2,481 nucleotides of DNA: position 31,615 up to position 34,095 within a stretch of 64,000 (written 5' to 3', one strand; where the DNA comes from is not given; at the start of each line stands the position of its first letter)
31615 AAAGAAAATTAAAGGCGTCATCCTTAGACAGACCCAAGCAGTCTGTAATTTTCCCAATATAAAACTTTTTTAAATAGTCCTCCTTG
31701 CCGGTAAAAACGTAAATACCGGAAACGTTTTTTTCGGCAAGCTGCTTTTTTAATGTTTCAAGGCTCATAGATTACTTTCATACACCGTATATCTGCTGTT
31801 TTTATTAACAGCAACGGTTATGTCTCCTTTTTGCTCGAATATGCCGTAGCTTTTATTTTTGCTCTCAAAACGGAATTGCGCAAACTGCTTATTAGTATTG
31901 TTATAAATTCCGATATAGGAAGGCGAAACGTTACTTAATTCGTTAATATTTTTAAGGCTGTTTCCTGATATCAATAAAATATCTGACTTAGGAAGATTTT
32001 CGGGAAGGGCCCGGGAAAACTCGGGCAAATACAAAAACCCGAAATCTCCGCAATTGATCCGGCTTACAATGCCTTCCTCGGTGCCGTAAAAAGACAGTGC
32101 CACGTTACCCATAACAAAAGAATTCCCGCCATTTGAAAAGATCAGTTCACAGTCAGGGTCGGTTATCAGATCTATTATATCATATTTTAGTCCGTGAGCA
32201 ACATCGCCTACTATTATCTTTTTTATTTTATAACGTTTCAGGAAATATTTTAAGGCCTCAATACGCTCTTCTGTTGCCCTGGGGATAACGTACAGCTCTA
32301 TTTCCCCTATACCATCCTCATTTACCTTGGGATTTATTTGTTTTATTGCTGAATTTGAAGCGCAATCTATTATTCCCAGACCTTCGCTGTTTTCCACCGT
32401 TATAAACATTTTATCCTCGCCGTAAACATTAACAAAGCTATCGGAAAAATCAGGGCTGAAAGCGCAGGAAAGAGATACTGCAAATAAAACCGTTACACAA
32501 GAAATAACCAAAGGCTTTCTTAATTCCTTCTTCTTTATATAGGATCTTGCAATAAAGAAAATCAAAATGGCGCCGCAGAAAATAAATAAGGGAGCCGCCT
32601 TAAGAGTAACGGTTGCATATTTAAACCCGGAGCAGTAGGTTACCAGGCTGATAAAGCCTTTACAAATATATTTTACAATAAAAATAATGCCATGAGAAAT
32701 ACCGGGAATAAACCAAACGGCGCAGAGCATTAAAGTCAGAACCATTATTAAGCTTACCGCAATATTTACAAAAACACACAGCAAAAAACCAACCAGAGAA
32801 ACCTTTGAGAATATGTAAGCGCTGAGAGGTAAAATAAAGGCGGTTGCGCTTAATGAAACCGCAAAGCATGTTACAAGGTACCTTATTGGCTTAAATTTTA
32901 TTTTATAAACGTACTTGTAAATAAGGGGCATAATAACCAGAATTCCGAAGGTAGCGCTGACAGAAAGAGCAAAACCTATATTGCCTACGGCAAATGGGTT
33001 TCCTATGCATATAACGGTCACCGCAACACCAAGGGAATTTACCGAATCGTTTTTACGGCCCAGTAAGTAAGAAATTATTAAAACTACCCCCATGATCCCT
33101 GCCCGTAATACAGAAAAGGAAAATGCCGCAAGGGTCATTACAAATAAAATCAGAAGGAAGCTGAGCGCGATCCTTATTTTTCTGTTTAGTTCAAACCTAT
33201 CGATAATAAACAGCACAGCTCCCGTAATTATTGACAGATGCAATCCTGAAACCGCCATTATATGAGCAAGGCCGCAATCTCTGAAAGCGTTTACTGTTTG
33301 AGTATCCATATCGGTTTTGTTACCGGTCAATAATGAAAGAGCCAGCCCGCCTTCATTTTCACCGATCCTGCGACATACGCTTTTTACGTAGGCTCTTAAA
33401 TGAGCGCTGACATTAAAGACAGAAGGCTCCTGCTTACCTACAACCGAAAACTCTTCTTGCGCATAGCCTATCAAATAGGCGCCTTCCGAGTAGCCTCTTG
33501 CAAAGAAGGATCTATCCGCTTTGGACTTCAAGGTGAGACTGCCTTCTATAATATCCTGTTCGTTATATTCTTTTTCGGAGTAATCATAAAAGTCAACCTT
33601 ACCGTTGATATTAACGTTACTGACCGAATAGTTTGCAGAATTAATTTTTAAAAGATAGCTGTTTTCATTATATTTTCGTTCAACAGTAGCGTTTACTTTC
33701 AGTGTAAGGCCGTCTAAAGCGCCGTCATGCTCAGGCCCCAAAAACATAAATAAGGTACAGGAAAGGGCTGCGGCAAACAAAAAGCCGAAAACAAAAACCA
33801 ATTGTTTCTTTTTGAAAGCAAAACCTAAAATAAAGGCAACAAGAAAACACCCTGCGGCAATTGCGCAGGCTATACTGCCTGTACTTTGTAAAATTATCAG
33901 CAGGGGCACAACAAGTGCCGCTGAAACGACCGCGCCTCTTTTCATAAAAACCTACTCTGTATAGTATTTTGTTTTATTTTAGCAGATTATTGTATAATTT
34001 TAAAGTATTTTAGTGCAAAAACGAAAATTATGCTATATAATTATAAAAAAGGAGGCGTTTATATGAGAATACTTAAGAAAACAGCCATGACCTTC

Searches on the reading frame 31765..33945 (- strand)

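Call 80: search_protein_families(library=pfam, proteins=[window:31765-33945:-], max_evalue=0.00001)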
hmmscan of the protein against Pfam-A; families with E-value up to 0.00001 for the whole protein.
window:31765-33945:- (726 aa): 1 family
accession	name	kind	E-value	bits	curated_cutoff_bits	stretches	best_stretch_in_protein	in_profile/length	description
PF03772.21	Competence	-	8.1e-49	166.8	23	1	205-471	1-268/270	Competence protein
